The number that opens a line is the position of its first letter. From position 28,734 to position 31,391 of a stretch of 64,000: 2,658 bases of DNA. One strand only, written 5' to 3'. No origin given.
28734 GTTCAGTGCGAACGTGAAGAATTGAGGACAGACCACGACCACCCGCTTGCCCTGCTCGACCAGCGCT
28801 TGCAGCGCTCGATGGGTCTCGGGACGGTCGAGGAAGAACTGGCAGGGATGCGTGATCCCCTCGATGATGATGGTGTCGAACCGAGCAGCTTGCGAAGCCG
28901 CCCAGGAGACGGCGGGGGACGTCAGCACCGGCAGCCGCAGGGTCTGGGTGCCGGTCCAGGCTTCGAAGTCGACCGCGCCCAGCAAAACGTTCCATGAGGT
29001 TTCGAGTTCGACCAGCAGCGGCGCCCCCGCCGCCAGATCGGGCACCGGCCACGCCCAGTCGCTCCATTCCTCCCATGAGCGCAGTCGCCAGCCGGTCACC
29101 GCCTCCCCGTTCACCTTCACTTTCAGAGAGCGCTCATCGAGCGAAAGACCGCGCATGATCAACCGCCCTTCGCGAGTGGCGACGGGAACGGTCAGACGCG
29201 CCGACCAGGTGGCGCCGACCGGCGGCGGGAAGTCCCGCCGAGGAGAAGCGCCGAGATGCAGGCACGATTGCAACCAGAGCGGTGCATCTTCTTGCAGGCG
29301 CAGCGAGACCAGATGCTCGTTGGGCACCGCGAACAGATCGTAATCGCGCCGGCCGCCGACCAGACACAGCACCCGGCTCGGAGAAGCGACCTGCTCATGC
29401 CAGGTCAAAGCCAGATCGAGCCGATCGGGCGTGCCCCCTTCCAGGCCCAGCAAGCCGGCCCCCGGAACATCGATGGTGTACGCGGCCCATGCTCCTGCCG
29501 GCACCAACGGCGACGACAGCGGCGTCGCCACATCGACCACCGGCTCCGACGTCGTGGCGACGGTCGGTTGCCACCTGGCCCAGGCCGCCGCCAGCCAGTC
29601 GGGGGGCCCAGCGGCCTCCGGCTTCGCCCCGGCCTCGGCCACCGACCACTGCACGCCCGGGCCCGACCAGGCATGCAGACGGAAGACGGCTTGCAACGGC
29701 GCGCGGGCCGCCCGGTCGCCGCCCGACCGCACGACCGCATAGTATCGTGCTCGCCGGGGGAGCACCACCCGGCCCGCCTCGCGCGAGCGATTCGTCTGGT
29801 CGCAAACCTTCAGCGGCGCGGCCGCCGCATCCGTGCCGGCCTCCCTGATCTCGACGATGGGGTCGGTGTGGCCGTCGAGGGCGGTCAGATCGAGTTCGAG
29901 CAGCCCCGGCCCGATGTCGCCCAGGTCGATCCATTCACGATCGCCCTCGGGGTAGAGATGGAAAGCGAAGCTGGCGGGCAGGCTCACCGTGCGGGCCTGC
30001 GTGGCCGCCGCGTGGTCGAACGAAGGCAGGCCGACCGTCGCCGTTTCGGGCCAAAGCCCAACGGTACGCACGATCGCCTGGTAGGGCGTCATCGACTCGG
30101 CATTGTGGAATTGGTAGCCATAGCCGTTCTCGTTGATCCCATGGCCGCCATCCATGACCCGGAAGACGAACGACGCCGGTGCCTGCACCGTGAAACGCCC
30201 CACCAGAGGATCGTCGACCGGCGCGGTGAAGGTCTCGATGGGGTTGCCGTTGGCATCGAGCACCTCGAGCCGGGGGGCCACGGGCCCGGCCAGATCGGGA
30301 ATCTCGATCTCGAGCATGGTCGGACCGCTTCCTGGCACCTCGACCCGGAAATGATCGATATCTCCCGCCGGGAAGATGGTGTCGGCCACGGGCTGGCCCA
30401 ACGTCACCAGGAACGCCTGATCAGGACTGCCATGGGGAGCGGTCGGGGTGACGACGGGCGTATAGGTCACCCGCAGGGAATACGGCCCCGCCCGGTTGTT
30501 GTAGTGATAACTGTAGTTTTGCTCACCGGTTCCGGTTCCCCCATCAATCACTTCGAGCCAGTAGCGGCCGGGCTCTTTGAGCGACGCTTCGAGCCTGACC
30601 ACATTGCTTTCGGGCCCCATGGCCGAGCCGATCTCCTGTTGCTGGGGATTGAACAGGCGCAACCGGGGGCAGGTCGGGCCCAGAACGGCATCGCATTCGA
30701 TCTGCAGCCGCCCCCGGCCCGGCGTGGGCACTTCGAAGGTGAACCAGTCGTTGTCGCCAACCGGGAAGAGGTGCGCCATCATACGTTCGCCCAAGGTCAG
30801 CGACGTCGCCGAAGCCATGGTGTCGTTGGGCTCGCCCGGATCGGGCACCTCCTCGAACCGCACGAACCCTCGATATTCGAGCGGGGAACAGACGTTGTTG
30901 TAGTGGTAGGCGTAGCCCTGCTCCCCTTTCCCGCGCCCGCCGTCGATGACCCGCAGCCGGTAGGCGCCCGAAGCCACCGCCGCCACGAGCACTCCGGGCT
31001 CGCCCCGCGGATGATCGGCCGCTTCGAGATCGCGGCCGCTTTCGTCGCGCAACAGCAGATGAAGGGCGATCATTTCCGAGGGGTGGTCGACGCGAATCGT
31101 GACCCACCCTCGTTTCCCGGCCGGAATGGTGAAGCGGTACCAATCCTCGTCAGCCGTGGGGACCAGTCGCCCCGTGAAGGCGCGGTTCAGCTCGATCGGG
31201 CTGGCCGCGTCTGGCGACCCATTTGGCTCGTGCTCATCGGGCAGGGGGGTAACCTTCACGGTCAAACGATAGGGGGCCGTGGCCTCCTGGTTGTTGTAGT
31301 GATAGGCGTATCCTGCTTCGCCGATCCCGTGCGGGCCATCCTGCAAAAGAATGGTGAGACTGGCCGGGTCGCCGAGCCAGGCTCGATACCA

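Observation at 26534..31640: N-terminal array of seven PPC-like domains with a conserved non-canonical tail motif, plus a duplicated [GATase1/ThuA-like - discoidin - 90-aa] module in the 5201-aa protein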

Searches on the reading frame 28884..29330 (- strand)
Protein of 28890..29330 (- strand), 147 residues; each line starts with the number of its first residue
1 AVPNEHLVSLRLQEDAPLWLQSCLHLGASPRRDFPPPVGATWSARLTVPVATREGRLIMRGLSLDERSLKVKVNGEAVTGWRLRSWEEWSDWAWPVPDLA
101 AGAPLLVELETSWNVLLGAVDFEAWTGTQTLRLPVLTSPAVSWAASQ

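Call 67: search_protein_families(library=ncbifam, proteins=[window:28890-29330:-], max_evalue=1)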
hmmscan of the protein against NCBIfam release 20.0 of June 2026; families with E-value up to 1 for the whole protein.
window:28890-29330:- (147 aa): 0 families

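Call 87: search_solved_structures(query=A7, max_evalue=10)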
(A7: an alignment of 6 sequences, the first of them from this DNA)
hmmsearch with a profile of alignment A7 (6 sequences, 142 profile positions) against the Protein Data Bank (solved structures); distinct sequences matched with E-value up to 10: 4.
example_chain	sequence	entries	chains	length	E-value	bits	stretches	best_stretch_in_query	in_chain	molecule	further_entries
5x7o_A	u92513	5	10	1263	0.011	19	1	34-112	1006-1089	Glycoside hydrolase family 31 alpha-glucosidase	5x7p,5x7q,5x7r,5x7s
1yq2_A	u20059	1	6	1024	0.16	15.2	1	33-109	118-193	beta-galactosidase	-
3wnl_A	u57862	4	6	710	1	12.6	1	29-117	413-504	Cycloisomaltooligosaccharide glucanotransferase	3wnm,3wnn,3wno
3wnk_A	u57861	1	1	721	1.1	12.6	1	29-117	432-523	Cycloisomaltooligosaccharide glucanotransferase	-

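Call 88: search_protein_families(library=pfam, alignment_id=A7, max_evalue=10)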
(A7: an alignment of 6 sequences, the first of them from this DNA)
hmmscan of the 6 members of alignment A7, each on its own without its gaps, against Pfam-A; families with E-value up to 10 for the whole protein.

A. member 1, seq(147 aa): 0 families

B. families by the number of members that match (of 6 scanned): 4 families
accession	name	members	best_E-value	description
PF24063.1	DUF7363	1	0.013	Domain of unknown function (DUF7363)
PF24108.1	DUF7383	1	0.051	Family of unknown function (DUF7383)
PF06835.18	LptC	1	0.13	Lipopolysaccharide-assembly, LptC-related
PF11250.13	FAF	1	0.14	Fantastic Four meristem regulator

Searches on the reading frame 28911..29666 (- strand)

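Call 9: search_protein_families(library=pfam, proteins=[window:28911-29666:-], max_evalue=10)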
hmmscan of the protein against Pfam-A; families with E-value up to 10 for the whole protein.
window:28911-29666:- (252 aa): 1 family
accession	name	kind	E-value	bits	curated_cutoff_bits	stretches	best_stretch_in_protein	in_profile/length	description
PF06298.16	PsbY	-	0.21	11.9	24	1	52-65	10-23/35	Photosystem II protein Y (PsbY)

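Call 67: search_protein_families(library=ncbifam, proteins=[window:28911-29666:-], max_evalue=1)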
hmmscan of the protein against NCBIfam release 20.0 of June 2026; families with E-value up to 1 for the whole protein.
window:28911-29666:- (252 aa): 0 families

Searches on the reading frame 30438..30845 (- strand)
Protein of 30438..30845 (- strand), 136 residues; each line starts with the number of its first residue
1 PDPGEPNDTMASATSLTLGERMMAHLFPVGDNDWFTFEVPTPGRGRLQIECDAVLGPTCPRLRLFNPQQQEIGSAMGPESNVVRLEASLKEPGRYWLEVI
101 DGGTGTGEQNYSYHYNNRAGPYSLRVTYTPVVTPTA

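Call 9: search_protein_families(library=pfam, proteins=[window:30438-30845:-], max_evalue=10)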
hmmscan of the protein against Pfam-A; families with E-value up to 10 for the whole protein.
window:30438-30845:- (136 aa): 1 family
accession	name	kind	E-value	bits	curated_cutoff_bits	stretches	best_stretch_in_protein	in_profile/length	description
PF04151.21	PPC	-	0.032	15.5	25.9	1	31-98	1-67/70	Bacterial pre-peptidase C-terminal domain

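Call 56: search_solved_structures(query=A5, max_evalue=0.01, show_alignments=2)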
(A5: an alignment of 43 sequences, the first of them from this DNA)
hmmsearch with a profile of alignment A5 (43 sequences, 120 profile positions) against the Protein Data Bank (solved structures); distinct sequences matched with E-value up to 0.01: 10.
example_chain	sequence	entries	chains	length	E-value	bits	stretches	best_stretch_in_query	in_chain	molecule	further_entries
5iku_A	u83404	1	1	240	1.2e-15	60.6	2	3-101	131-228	Collagenase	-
3jqw_A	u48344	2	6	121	7.1e-15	58.1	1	2-117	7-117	ColH protein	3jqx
9lqj_A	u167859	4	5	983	1.8e-13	53.5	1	3-116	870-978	Collagenase ColH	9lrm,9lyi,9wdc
9lrk_A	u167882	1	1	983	1.8e-13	53.5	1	3-116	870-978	Collagenase ColH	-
4hpk_A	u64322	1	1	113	1.3e-07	34.6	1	3-101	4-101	Collagenase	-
4hpk_B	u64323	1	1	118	1.5e-07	34.4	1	3-101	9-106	Collagenase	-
1nqj_A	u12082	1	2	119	1.6e-07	34.4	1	3-101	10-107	class 1 collagenase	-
1nqd_A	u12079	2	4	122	1.7e-07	34.3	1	3-101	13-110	class 1 collagenase | Collagenase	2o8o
5sv5_A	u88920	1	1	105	5.1e-06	29.5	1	7-114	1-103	Microbial collagenase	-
5fax_A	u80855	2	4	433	0.0086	19.1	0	47-99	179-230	Subtilase SubHal from Bacillus halmapalus | Enzyme subtilase SubHal from Bacillus halmapalus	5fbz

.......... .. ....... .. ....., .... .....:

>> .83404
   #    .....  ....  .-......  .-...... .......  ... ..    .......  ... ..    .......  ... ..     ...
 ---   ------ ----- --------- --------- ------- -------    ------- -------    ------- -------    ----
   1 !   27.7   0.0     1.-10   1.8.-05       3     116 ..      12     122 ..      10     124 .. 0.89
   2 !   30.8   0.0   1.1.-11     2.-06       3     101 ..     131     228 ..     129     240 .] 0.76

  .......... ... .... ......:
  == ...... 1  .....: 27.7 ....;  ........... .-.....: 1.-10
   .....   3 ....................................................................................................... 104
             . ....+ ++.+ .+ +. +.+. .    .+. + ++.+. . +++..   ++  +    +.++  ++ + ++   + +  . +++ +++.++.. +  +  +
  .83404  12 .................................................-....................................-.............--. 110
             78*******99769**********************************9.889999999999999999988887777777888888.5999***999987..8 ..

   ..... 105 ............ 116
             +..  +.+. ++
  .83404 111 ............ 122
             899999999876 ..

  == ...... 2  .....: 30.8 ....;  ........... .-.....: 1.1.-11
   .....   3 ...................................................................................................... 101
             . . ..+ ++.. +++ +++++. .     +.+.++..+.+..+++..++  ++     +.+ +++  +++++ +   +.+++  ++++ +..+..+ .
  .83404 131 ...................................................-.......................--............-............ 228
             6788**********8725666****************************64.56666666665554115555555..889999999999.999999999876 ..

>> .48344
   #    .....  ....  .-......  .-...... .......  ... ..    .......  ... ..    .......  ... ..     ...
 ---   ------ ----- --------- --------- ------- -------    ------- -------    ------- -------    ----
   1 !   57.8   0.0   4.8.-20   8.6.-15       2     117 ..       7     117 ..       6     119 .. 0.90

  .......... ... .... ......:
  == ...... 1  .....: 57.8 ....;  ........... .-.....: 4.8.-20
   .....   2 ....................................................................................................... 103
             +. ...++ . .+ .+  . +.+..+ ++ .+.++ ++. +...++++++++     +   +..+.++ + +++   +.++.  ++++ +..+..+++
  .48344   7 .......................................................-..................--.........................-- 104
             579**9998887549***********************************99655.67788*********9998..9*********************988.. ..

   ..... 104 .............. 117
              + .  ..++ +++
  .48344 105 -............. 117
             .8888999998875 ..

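Call 63: predict_structure(alignment_id=A5)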
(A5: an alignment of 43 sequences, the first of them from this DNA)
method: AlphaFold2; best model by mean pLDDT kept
length: 134 residues; sequences in the alignment: 43
mean_pLDDT: 89.5   pTM: 0.85
mean pLDDT of the five models: 89.5, 89.0, 88.2, 87.7, 87.4
residues with pLDDT >= 90: 90; 70-90: 31; 50-70: 13; < 50: 0
segments of 3 or more residues with pLDDT < 50: none
pLDDT, mean of each block of 10 residues (from residue 1): 85 97 92 96 91 86 97 89 95 97 68 76 96 84
secondary structure, 60 per line:
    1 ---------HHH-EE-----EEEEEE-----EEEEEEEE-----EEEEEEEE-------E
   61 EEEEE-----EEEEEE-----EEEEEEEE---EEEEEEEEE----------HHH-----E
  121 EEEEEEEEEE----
elements in order: E21-26 E32-39 E45-52 E60-65 E71-76 E82-89 E93-101 E120-130

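Call 65: fold_search(model_id=the predicted structure, library=pdb)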
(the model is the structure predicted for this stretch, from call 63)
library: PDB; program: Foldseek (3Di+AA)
matches with E <= 10: 1776; with E <= 0.001: 56
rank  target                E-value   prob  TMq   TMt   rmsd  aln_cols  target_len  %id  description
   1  3jqw_B                1.6e-08  1.00  0.72  0.80   3.2       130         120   17  Crystal structure of Clostridium histolyticum colH collagenase collagen-binding domain 3 at 2 Angstrom resolution in p (released 2010-09-29)
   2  3jqw_A                2.2e-08  1.00  0.67  0.75   2.9       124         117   19  Crystal structure of Clostridium histolyticum colH collagenase collagen-binding domain 3 at 2 Angstrom resolution in p (released 2010-09-29)
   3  3jqw_C                3.0e-08  1.00  0.63  0.69   4.6       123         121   20  Crystal structure of Clostridium histolyticum colH collagenase collagen-binding domain 3 at 2 Angstrom resolution in p (released 2010-09-29)
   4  2o8o_A                1.1e-07  1.00  0.68  0.81   3.0       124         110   24  Crystal structure of Clostridium histolyticum colg collagenase collagen-binding domain 3B at 1.35 Angstrom resolution  (released 2007-12-11)
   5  1nqd_A                1.7e-07  1.00  0.68  0.81   3.0       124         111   24  CRYSTAL STRUCTURE OF CLOSTRIDIUM HISTOLYTICUM COLG COLLAGENASE COLLAGEN-BINDING DOMAIN 3B AT 1.65 ANGSTROM RESOLUTION  (released 2003-04-15)
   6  1nqd_B                2.3e-07  1.00  0.65  0.76   3.2       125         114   25  CRYSTAL STRUCTURE OF CLOSTRIDIUM HISTOLYTICUM COLG COLLAGENASE COLLAGEN-BINDING DOMAIN 3B AT 1.65 ANGSTROM RESOLUTION  (released 2003-04-15)
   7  4hpk_B                2.6e-07  1.00  0.66  0.77   3.2       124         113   25  Crystal structure of Clostridium histolyticum colg collagenase collagen-binding domain 3B at 1.35 Angstrom resolution  (released 2012-12-12)
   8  1nqj_A                4.9e-07  1.00  0.60  0.82   3.1       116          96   24  CRYSTAL STRUCTURE OF CLOSTRIDIUM HISTOLYTICUM COLG COLLAGENASE COLLAGEN-BINDING DOMAIN 3B AT 1.0 ANGSTROM RESOLUTION I (released 2003-04-15)
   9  5iku                  6.0e-07  1.00  0.67  0.39   2.6       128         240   25  Crystal structure of the Hathewaya histolytica ColG tandem collagen-binding domain s3as3b in the presence of calcium at  (released 2017-03-15)
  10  1nqj_B                1.1e-06  1.00  0.61  0.71   3.2       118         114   24  CRYSTAL STRUCTURE OF CLOSTRIDIUM HISTOLYTICUM COLG COLLAGENASE COLLAGEN-BINDING DOMAIN 3B AT 1.0 ANGSTROM RESOLUTION I (released 2003-04-15)
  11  5sv5                  2.4e-06  1.00  0.58  0.73   2.9       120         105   20  1.0 Angstrom Crystal Structure of pre-Peptidase C-terminal Domain of Collagenase from Bacillus anthracis. (released 2016-08-17)
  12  4dzg                  3.5e-06  1.00  0.56  0.64   4.0       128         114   12  Crystal structure of Aeromonas hydrophila PliG, a periplasmic lysozyme inhibitor of g-type lysozyme (released 2012-06-13)
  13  9ues_B                9.2e-06  1.00  0.57  0.20   4.3       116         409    9  Crystal structure of an inactive TKSP mutant in complex with the TKS propeptide (released 2026-02-18)
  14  8u5d_B                2.9e-05  1.00  0.46  0.48   5.8       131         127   10  Crystal Structure of C-terminal domain of Clostridium perfringens Enterotoxin in Space Group P 41 21 2 (released 2023-12-20)
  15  7kp4_B                5.2e-05  1.00  0.54  0.54   5.8       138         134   12  Crystal structure of human claudin-4 in complex with Clostridium perfringens enterotoxin C-terminal domain (released 2020-12-09)
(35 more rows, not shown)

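Call 76: find_homologous_proteins(query=A6, max_evalue=0.001)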
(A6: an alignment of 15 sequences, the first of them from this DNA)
Query A6 (15 sequences): 739 candidates shared short words with the query, none scored E <= 0.001.

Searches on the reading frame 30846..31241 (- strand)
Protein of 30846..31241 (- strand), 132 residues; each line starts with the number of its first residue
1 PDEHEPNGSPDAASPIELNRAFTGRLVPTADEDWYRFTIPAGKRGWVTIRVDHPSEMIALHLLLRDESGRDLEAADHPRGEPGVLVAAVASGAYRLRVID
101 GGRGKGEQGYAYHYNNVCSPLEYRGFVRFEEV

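Call 9: search_protein_families(library=pfam, proteins=[window:30846-31241:-], max_evalue=10)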
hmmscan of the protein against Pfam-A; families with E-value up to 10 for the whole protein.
window:30846-31241:- (132 aa): 3 families
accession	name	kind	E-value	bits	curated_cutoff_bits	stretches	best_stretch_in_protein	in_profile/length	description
PF04151.21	PPC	-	0.0008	20.7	25.9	1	31-98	1-68/70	Bacterial pre-peptidase C-terminal domain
PF06347.19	SH3_4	-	0.065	13.4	24.1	1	29-49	31-51/56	Bacterial SH3 domain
PF03245.18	Phage_lysis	-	0.36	11.5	25.4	0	80-99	49-68/126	Bacteriophage Rz lysis protein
